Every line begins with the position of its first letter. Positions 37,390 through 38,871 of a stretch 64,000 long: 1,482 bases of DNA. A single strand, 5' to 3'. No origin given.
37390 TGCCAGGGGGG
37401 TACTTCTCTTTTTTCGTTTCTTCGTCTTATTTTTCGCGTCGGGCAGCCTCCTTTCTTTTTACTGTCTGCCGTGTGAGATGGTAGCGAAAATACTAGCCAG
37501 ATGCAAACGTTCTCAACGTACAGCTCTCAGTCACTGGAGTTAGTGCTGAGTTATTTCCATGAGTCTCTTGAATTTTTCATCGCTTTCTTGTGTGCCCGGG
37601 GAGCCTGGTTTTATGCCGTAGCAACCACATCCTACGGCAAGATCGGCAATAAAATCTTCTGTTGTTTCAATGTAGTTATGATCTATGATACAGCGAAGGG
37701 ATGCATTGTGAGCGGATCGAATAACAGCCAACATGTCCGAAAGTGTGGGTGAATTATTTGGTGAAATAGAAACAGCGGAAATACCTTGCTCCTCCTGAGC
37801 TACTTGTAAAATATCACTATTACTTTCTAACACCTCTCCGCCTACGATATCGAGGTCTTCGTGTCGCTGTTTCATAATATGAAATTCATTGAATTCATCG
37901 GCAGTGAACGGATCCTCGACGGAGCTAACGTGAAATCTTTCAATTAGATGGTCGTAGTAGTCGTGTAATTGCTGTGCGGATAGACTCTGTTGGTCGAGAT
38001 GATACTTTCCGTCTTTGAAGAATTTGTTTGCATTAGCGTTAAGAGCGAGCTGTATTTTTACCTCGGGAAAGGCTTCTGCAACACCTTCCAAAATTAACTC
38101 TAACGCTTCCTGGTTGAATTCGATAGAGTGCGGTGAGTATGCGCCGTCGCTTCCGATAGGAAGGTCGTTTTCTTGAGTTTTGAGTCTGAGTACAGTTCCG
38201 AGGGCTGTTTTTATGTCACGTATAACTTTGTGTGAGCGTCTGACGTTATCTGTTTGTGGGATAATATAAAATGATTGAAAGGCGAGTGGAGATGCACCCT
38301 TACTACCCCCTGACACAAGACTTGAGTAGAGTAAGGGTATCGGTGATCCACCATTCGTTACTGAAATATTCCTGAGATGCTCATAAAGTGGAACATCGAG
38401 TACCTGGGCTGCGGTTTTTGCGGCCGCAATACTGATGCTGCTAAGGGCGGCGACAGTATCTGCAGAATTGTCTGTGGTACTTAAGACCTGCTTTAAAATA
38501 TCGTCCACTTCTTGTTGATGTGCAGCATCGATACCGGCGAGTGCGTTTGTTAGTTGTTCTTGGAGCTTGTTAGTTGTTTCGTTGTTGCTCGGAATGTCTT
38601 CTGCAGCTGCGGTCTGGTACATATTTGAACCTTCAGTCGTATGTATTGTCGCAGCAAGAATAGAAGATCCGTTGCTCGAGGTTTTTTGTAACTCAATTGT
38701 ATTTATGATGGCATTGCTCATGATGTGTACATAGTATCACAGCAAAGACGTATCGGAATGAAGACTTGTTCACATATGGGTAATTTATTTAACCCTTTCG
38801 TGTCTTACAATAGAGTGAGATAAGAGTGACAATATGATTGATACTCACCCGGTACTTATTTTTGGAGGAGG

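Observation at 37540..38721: Enolase homologue with apparent loss of catalytic base and metal ligands (pseudo-enolase?)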

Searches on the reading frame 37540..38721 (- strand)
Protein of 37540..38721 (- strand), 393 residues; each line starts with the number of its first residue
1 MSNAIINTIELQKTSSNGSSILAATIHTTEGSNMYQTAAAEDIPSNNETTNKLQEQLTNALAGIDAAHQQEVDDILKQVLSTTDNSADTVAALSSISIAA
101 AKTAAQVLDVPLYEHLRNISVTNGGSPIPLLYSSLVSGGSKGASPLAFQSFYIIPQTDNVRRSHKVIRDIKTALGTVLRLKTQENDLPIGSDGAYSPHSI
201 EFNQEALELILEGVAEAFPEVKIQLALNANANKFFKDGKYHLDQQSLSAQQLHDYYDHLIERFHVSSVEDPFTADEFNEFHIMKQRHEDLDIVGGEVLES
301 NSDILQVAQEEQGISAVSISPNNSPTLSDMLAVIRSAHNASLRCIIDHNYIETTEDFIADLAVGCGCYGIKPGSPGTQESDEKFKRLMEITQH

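Call 3: search_protein_families(library=pfam, proteins=[window:37540-38721:-], max_evalue=0.01)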
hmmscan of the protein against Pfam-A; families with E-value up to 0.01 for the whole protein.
window:37540-38721:- (393 aa): 3 families
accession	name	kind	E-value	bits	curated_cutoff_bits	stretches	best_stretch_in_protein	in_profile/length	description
PF00113.28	Enolase_C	-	1e-40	140.3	21.5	1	129-391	5-278/296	Enolase, C-terminal TIM barrel domain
PF03952.21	Enolase_N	-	5.5e-10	40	35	1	48-116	63-131/131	Enolase, N-terminal domain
PF13378.12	MR_MLE_C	-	0.0021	18.2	29.4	1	249-348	57-154/219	Enolase C-terminal domain-like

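Call 4: search_protein_families(library=ncbifam, proteins=[window:37540-38721:-], max_evalue=0.01)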
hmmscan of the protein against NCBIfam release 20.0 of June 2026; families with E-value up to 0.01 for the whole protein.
window:37540-38721:- (393 aa): 4 families
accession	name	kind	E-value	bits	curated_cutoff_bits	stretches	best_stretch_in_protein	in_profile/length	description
TIGR01060.2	eno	equivalog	9e-52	176.1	300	1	49-392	64-408/425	phosphopyruvate hydratase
NF006223.0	PRK08350.1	equivalog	2.2e-10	40.3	624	2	50-130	53-131/341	hypothetical protein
NF011654.0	PRK15072.1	subfamily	0.0027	16.6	430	0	258-330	227-297/404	D-galactonate dehydratase family protein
NF043051.1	ManoateDhtManD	equivalog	0.0037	16.1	550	0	258-320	226-286/403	D-mannonate dehydratase ManD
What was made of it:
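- On Enolase superfamily (MR/MLE/MAL-type members): ManD and GalD models score about 16 bits against cutoffs of 430-550 (call 4).
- On Archaeal enolase-like PRK08350 (NF006223): 40 bits, covering the N-domain fragment only (call 4).
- Checked: TIGR01060 9e-52, but 176 bits against a cutoff of 300 (call 4).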

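Call 5: search_solved_structures(query=window:37540-38721:-, max_evalue=0.01, show_alignments=2)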
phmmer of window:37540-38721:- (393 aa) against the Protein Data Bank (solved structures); distinct sequences matched with E-value up to 0.01: 67 (the best 60 are shown).
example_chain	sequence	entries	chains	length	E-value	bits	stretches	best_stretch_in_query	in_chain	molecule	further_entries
2pa6_A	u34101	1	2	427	1e-42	150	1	60-392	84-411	Enolase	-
7vrd_A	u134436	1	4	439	8.7e-42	146.9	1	62-391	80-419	Enolase 1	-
7v67_A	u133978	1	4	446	9.1e-42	146.9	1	62-391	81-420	Enolase 1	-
3qn3_A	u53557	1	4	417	8.6e-41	143.7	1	53-390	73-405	Enolase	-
2al2_B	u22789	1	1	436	1.9e-38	135.9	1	62-391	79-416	enolase 1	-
1els_A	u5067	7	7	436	3.9e-38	134.9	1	62-391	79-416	ENOLASE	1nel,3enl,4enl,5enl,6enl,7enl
2al2_A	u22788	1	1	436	5.4e-38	134.5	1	62-391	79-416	enolase 1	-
1p43_A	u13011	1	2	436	7.4e-38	134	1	62-391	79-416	Enolase 1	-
1ebg_A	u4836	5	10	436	7.4e-38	134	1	62-391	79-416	ENOLASE | enolase 1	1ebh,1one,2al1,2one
1l8p_A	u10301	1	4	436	7.4e-38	134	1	62-391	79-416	enolase 1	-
2xgz_A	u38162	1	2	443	1.1e-37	133.5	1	62-391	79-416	ENOLASE 1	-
1p48_A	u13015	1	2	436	1.4e-37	133.1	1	62-391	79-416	Enolase 1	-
2xh7_A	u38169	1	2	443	1.4e-37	133.1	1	62-391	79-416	ENOLASE 1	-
2xh2_A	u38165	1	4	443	1.4e-37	133.1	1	62-391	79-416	ENOLASE 1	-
2xh4_A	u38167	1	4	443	1.4e-37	133.1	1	62-391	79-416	ENOLASE 1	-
1e9i_A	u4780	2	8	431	5.8e-36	127.8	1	57-391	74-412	ENOLASE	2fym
3h8a_A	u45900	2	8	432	5.8e-36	127.8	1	57-391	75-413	Enolase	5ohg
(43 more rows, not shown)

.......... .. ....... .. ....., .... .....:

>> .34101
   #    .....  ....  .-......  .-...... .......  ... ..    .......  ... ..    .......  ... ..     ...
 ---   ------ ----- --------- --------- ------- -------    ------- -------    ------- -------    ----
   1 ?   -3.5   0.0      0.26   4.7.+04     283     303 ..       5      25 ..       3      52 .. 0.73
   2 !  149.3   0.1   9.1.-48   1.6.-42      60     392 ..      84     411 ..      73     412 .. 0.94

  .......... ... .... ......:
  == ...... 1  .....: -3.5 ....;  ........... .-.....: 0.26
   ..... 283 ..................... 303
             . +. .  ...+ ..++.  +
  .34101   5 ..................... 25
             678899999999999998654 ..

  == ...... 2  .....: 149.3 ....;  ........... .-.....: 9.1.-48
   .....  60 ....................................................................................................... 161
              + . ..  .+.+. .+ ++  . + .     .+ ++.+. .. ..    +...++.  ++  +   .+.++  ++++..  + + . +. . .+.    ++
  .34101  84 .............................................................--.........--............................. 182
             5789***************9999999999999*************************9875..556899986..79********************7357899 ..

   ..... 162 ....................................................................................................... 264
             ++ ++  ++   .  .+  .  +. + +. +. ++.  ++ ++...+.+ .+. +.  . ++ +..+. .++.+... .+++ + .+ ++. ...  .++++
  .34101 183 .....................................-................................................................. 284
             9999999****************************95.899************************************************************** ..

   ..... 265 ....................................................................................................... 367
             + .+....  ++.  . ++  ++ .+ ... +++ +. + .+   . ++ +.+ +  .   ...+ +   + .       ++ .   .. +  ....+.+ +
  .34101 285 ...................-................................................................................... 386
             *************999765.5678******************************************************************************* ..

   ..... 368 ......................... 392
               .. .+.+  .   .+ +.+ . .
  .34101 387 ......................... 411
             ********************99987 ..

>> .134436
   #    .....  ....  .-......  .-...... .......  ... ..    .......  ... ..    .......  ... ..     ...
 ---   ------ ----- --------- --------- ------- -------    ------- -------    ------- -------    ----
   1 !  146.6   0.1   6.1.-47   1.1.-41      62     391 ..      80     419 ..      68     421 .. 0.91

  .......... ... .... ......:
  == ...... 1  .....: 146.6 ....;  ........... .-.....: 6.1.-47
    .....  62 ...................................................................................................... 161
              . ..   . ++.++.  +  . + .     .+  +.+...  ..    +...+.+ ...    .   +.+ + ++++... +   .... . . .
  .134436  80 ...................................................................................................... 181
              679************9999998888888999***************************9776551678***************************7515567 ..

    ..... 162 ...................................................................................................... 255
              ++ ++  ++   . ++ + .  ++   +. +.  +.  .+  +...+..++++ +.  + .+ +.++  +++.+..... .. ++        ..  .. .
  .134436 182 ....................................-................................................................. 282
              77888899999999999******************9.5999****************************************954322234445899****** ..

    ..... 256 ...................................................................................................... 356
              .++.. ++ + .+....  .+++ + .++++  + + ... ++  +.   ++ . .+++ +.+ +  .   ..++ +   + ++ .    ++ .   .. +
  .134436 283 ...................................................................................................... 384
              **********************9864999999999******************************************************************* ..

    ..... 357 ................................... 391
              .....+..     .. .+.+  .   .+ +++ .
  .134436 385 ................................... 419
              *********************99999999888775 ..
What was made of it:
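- Checked: PDB enolases 1e-42 (call 5).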

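Call 6: find_homologous_proteins(query=window:37540-38721:-, max_evalue=0.00001)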
Query window:37540-38721:- (393 aa): 145 proteins with E <= 0.00001 among 6733 candidates; the best 120 are listed.
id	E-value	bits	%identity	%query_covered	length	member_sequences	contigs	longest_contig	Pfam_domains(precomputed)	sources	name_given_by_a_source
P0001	1.8e-252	855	100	100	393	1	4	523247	PF03952.22,PF00113.29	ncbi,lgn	ncbi:MAG: hypothetical protein WDZ82_01160 [Candidatus Paceibacterota bacterium]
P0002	4.0e-148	512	59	99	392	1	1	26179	PF03952.22,PF00113.29,PF13378.13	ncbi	ncbi:MAG: hypothetical protein WDZ79_01200 [Candidatus Paceibacterota bacterium]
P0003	2.6e-132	460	54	100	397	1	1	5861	PF03952.22,PF00113.29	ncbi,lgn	ncbi:MAG: hypothetical protein WD049_02700 [Candidatus Paceibacterota bacterium]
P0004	7.0e-58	215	35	87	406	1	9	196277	PF03952.22,PF00113.29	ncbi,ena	-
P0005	9.3e-56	208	32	89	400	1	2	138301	PF03952.22,PF00113.29,PF13378.13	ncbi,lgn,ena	ncbi:MAG: enolase C-terminal domain-like protein [Minisyncoccia bacterium]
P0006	8.6e-55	205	33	90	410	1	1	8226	PF03952.22,PF00113.29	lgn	-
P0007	1.1e-54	204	33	86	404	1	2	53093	PF03952.22,PF00113.29,PF13378.13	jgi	jgi:enolase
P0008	2.4e-54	203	34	86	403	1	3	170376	PF03952.22,PF00113.29,PF13378.13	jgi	jgi:enolase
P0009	1.1e-48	185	33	85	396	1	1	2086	PF03952.22,PF00113.29,PF13378.13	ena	-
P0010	2.6e-45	173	31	97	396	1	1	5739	PF03952.22,PF00113.29,PF13378.13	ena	-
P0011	1.0e-43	168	27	98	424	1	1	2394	PF03952.22,PF00113.29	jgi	jgi:enolase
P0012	3.4e-43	166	32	98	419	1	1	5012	PF03952.22,PF00113.29,PF13378.13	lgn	-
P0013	1.2e-41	161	34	84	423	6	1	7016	PF03952.22,PF00113.29,PF13378.13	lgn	-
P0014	2.0e-40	157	28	84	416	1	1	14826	PF03952.22,PF00113.29,PF07476.18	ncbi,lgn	ncbi:MAG: phosphopyruvate hydratase [Minisyncoccales bacterium]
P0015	7.2e-40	156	28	98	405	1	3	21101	PF03952.22,PF00113.29,PF07476.18,PF13378.13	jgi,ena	-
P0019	1.2e-38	151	29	95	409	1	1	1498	PF03952.22,PF00113.29,PF13378.13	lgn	-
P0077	4.8e-30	123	30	87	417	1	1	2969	PF03952.22,PF00113.29,PF13378.13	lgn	-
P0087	2.2e-28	118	29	98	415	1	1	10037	PF03952.22,PF00113.29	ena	-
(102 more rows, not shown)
